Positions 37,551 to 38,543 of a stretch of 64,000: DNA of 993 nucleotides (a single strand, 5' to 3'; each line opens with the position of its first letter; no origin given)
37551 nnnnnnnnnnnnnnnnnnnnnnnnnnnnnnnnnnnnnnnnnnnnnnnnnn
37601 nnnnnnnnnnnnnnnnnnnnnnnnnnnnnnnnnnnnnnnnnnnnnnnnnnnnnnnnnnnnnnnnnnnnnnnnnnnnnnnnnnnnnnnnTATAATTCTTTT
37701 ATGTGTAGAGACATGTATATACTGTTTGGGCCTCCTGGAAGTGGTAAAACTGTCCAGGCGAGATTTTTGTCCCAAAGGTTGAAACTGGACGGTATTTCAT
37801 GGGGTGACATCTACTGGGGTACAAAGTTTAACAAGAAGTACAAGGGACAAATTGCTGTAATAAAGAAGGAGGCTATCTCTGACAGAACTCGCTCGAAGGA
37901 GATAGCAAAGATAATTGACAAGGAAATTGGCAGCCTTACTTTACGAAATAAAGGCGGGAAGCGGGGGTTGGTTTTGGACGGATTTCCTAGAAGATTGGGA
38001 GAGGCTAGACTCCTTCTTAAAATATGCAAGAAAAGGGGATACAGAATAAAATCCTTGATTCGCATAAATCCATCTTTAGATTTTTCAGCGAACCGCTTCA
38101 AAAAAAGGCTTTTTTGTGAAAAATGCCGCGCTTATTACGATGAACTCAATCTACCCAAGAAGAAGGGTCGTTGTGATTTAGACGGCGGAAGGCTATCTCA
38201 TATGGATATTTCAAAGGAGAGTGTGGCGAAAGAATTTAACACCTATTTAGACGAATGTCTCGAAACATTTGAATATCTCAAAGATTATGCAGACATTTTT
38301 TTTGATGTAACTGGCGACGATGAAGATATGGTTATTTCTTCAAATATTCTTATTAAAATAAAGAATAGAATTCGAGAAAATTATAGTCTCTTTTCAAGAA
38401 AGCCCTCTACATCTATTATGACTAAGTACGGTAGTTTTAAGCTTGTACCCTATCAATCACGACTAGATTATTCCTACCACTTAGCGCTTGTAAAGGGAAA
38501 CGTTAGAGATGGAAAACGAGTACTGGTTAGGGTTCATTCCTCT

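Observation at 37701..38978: Unusual domain fusion: adenylate-kinase-like NMP kinase + GTP cyclohydrolase II in one 425-aa protein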

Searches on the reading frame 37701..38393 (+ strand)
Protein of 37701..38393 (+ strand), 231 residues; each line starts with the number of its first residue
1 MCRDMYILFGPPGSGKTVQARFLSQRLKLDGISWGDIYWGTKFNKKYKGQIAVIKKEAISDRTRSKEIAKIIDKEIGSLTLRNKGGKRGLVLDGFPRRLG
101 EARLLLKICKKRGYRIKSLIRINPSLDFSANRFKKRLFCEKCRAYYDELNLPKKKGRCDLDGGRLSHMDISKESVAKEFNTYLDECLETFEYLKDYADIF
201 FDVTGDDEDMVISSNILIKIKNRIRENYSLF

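Call 9: search_solved_structures(query=window:37701-38393:+, max_evalue=0.01, show_alignments=4)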
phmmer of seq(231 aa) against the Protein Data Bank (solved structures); distinct sequences matched with E-value up to 0.01: 74 (the best 60 are shown).
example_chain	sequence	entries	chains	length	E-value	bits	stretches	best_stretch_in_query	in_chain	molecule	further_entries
5g3y_A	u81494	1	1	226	7.7e-19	71.8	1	7-209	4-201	ADENYLATE KINSE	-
4typ_C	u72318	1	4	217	1e-15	61.5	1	7-207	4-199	Adenylate kinase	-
4tyq_A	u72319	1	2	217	1.6e-15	60.9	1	7-207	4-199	Adenylate kinase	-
4qbg_B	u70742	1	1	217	2e-15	60.6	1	7-206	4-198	Adenylate kinase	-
3dkv_A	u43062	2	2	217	4.6e-15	59.4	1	7-209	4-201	Adenylate kinase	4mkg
3dl0_A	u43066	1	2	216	5e-15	59.3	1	7-206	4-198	Adenylate kinase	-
5g40_A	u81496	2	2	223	9.7e-15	58.3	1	7-195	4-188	ADENYLATE KINSE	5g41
4qbf_A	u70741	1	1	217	1.6e-14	57.7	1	7-209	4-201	Adenylate kinase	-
5g3z_A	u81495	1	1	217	2.3e-14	57.2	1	7-192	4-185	ADENYLATE KINSE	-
1p3j_A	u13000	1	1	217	3.1e-14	56.7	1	7-193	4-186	Adenylate kinase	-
2ori_A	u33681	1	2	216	3.2e-14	56.7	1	7-193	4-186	Adenylate kinase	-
2p3s_A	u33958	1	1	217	3.4e-14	56.6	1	7-192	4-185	Adenylate kinase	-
2qaj_A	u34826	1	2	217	3.4e-14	56.6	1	7-192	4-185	Adenylate kinase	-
4mkf_A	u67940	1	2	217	3.4e-14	56.6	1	7-195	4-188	Adenylate kinase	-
2eu8_A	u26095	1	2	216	3.5e-14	56.5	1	7-192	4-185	Adenylate kinase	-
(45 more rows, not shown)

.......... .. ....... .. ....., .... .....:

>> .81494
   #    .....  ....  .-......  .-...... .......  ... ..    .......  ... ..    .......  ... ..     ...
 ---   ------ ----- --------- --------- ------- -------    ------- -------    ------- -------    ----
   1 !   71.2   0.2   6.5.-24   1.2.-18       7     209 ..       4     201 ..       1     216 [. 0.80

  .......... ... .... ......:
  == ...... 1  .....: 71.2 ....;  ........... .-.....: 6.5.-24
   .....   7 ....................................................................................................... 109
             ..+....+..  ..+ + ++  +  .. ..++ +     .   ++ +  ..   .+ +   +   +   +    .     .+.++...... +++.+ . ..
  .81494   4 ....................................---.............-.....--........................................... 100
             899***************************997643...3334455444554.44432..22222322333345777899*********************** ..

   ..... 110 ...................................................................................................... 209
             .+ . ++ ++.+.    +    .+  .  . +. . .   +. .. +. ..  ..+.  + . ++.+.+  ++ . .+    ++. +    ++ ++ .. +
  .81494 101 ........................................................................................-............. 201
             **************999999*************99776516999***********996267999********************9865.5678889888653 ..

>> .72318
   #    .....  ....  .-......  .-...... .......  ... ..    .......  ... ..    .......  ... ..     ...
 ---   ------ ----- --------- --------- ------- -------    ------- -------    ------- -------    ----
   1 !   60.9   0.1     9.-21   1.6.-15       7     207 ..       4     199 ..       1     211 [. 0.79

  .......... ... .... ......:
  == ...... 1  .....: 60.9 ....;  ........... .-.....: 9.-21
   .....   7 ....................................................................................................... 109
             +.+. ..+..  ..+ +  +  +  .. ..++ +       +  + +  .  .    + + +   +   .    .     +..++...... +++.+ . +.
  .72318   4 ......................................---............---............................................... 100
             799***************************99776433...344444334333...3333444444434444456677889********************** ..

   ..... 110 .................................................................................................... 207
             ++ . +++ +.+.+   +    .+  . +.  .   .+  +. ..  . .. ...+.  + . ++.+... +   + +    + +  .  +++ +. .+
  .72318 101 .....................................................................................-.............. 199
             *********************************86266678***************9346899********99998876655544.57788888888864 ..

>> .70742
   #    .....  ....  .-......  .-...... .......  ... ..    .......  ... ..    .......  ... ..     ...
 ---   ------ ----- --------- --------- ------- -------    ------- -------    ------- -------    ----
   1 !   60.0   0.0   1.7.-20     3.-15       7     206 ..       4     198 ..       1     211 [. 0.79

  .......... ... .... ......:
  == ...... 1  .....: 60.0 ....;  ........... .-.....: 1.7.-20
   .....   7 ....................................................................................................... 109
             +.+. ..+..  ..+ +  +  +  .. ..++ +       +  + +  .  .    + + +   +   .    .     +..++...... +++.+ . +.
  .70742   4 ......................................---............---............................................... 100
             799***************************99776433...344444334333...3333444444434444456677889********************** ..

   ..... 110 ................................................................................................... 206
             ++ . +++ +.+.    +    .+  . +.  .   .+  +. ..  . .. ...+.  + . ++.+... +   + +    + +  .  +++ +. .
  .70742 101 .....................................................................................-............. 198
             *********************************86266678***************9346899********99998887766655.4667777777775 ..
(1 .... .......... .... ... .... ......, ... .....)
